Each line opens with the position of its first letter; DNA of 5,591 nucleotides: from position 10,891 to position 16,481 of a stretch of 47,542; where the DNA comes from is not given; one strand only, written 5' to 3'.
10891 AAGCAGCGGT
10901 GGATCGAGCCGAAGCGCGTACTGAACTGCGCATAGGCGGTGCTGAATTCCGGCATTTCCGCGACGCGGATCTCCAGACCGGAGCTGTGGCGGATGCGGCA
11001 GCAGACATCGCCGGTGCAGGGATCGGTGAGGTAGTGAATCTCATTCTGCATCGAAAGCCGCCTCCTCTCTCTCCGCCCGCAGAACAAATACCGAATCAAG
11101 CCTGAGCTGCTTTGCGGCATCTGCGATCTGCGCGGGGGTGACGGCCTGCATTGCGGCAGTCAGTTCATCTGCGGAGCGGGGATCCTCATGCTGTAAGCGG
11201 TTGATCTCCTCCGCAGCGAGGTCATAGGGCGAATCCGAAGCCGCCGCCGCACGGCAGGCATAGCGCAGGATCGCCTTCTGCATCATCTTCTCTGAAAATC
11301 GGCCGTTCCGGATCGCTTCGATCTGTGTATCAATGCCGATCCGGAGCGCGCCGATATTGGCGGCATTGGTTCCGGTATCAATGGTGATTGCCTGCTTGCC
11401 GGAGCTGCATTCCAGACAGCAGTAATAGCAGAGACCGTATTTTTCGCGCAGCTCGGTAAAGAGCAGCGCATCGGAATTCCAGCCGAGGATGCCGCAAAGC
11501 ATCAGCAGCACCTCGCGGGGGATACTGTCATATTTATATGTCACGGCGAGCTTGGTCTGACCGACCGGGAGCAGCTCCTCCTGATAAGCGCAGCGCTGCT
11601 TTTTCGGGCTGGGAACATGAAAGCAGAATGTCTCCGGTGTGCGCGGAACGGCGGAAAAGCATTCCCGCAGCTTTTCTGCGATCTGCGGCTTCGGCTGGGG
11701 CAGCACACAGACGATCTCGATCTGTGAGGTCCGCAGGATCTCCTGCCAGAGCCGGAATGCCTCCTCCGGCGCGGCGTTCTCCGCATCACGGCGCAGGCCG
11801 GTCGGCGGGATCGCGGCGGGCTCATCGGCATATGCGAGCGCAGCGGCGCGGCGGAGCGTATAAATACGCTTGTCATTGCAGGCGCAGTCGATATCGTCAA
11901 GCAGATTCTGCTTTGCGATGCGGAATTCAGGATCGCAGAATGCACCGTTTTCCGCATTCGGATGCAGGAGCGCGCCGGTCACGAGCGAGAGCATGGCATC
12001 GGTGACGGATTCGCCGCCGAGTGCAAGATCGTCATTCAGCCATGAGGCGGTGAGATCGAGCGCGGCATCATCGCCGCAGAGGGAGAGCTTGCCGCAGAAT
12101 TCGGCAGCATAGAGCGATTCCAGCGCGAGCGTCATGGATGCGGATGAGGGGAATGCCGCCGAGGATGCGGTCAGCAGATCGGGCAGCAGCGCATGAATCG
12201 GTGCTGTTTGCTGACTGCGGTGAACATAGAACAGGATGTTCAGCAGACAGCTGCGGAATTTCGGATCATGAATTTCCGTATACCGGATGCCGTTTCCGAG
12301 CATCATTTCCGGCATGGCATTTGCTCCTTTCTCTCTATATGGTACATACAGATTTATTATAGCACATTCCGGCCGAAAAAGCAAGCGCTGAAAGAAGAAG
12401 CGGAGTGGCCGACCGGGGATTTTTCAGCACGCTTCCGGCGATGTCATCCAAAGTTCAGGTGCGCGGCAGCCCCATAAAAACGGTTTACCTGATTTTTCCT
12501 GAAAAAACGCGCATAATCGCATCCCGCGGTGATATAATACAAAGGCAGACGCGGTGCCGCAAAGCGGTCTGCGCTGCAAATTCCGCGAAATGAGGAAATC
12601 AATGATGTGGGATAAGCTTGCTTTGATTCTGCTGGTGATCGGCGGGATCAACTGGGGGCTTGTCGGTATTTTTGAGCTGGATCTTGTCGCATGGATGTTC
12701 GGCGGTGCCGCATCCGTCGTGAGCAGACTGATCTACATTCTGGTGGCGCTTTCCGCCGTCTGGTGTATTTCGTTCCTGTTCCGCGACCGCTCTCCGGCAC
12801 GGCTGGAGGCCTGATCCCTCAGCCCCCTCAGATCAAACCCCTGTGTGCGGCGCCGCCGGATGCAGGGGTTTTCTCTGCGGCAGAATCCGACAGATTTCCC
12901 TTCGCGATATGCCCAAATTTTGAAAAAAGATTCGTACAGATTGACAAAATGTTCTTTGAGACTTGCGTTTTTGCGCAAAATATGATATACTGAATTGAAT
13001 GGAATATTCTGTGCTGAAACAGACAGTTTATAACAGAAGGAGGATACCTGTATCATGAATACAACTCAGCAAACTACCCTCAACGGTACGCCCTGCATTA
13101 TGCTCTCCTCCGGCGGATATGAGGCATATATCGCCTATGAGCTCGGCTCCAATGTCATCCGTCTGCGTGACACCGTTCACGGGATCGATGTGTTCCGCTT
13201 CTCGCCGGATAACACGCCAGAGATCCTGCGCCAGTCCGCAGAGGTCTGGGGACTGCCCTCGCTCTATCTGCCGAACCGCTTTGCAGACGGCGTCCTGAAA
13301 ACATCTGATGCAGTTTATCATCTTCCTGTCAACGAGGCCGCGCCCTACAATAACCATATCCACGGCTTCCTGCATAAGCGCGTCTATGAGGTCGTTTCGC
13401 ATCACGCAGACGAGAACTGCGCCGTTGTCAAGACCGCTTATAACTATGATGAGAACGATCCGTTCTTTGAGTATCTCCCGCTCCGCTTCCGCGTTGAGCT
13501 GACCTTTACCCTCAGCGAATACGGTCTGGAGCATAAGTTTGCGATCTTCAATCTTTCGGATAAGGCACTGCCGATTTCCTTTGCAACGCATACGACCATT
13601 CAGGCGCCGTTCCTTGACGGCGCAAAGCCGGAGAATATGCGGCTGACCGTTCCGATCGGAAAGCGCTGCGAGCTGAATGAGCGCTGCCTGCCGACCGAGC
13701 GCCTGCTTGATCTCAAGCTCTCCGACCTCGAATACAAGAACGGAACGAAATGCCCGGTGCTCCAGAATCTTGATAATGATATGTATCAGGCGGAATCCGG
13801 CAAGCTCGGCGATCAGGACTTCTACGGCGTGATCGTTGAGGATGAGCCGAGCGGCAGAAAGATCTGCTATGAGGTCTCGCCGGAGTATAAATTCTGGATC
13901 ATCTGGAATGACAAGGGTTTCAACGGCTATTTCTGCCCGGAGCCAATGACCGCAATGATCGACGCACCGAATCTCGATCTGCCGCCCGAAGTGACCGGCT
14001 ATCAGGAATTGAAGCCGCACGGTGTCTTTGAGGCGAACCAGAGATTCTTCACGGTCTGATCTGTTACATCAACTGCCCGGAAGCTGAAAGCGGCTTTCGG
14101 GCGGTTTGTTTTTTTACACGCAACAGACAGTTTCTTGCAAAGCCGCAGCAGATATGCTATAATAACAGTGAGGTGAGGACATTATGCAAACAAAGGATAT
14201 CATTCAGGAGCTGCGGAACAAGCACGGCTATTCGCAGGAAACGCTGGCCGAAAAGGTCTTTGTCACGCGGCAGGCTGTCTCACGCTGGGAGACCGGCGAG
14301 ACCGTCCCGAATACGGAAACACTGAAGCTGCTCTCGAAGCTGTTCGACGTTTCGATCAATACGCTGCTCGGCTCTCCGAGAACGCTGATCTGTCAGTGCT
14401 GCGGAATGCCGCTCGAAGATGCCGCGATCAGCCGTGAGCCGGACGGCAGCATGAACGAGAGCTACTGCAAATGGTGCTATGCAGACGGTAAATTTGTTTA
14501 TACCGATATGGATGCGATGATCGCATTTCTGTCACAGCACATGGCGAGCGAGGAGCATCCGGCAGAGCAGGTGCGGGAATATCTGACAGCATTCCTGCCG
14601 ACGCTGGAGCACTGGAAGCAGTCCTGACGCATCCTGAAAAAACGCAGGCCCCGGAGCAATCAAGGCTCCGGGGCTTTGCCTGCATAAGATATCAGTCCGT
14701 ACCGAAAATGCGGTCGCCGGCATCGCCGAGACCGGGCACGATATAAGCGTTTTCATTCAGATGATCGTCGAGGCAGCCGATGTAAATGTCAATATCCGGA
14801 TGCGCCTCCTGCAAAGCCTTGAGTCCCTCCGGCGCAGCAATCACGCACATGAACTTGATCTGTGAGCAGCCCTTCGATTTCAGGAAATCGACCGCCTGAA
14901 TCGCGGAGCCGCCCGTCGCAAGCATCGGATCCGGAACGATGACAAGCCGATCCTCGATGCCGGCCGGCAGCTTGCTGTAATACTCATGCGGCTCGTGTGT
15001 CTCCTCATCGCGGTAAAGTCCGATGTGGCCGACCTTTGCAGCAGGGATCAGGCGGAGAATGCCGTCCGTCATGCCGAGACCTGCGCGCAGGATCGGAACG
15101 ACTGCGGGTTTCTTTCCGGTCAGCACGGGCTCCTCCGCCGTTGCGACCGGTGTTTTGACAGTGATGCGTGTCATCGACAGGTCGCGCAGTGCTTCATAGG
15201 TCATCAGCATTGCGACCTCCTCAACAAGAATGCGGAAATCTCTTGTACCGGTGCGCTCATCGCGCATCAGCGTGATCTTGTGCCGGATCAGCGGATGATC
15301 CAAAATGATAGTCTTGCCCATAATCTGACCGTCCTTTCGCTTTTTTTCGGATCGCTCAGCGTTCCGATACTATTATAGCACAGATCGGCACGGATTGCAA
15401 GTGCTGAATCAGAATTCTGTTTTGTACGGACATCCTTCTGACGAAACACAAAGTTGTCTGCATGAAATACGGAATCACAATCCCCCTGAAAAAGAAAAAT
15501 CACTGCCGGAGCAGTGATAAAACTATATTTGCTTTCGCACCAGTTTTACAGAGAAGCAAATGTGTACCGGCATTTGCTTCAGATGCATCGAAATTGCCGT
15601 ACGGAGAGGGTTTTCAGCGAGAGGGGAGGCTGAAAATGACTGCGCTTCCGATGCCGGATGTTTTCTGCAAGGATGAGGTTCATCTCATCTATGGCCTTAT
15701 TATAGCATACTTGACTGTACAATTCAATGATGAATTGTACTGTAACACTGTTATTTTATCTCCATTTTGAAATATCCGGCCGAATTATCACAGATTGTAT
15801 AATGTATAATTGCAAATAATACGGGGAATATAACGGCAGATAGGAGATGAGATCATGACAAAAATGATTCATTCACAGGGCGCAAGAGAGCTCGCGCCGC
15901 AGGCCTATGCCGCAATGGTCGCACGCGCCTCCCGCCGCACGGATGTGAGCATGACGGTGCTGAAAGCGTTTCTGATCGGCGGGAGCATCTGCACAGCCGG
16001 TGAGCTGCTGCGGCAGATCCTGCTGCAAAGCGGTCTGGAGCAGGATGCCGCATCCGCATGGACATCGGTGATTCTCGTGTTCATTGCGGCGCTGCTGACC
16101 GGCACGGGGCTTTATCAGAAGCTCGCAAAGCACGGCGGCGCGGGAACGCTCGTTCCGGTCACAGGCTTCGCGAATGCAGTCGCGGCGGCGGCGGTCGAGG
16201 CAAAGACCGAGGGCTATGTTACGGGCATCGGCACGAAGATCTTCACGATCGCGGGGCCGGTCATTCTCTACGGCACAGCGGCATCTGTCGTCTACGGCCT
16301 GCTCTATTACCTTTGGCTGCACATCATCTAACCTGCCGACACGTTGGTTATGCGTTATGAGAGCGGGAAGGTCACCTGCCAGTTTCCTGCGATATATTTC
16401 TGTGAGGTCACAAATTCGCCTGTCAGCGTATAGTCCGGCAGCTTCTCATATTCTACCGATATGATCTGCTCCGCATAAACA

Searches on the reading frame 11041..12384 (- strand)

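Call 60: search_protein_families(library=pfam, proteins=[window:11041-12384:-], max_evalue=0.001)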
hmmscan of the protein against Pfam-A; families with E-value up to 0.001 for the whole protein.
window:11041-12384:- (447 aa): 1 family
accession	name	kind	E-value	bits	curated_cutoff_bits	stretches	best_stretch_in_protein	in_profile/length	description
PF05193.26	Peptidase_M16_C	-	3.7e-07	30.6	23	1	218-372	16-178/181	Peptidase M16 inactive domain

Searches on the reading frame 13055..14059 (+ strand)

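Call 60: search_protein_families(library=pfam, proteins=[window:13055-14059:+], max_evalue=0.001)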
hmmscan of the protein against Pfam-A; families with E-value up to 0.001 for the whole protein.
window:13055-14059:+ (334 aa): 1 family
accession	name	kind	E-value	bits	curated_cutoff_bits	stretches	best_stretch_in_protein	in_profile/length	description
PF01263.26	Aldose_epim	-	1.5e-27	97.2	27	1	14-311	2-278/299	Aldose 1-epimerase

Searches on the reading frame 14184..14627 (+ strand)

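Call 60: search_protein_families(library=pfam, proteins=[window:14184-14627:+], max_evalue=0.001)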
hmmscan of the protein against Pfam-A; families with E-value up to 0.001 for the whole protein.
window:14184-14627:+ (147 aa): 5 families
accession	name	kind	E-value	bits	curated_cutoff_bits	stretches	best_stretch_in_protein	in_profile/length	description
PF12674.12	Zn_ribbon_2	-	3.1e-28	98.7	22.5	1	69-145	1-81/81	Putative zinc ribbon domain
PF01381.28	HTH_3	-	1.6e-16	60.5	23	1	7-59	1-53/55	Helix-turn-helix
PF13560.12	HTH_31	-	3.9e-08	33.9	27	1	8-57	7-57/64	Helix-turn-helix domain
PF12844.13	HTH_19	-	6.5e-06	26.4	30.2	1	7-62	4-59/64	Helix-turn-helix domain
PF13443.12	HTH_26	-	2.4e-05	25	22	1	7-62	2-58/63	Cro/C1-type HTH DNA-binding domain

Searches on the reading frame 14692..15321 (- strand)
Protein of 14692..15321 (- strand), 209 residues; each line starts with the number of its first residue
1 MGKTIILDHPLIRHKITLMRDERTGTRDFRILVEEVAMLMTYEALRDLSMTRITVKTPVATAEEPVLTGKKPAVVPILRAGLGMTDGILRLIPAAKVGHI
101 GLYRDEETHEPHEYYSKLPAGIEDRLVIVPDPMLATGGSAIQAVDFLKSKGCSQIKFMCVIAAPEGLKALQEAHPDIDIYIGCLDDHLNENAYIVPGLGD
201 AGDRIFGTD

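Call 60: search_protein_families(library=pfam, proteins=[window:14692-15321:-], max_evalue=0.001)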
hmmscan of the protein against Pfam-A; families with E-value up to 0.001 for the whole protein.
window:14692-15321:- (209 aa): 2 families
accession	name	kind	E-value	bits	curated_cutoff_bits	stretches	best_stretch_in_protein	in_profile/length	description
PF14681.12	UPRTase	-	7.5e-77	257.9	27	1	7-208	2-206/206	Uracil phosphoribosyltransferase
PF00156.33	Pribosyltran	-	1.7e-09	37.7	26.3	1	68-169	27-132/158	Phosphoribosyl transferase domain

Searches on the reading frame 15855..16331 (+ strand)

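Call 60: search_protein_families(library=pfam, proteins=[window:15855-16331:+], max_evalue=0.001)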
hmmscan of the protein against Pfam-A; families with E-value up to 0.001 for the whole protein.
window:15855-16331:+ (158 aa): 1 family
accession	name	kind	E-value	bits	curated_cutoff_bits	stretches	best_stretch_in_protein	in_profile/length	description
PF03862.18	SpoVAC_SpoVAEB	-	5e-40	136.9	25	1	35-149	2-116/117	SpoVAC/SpoVAEB sporulation membrane protein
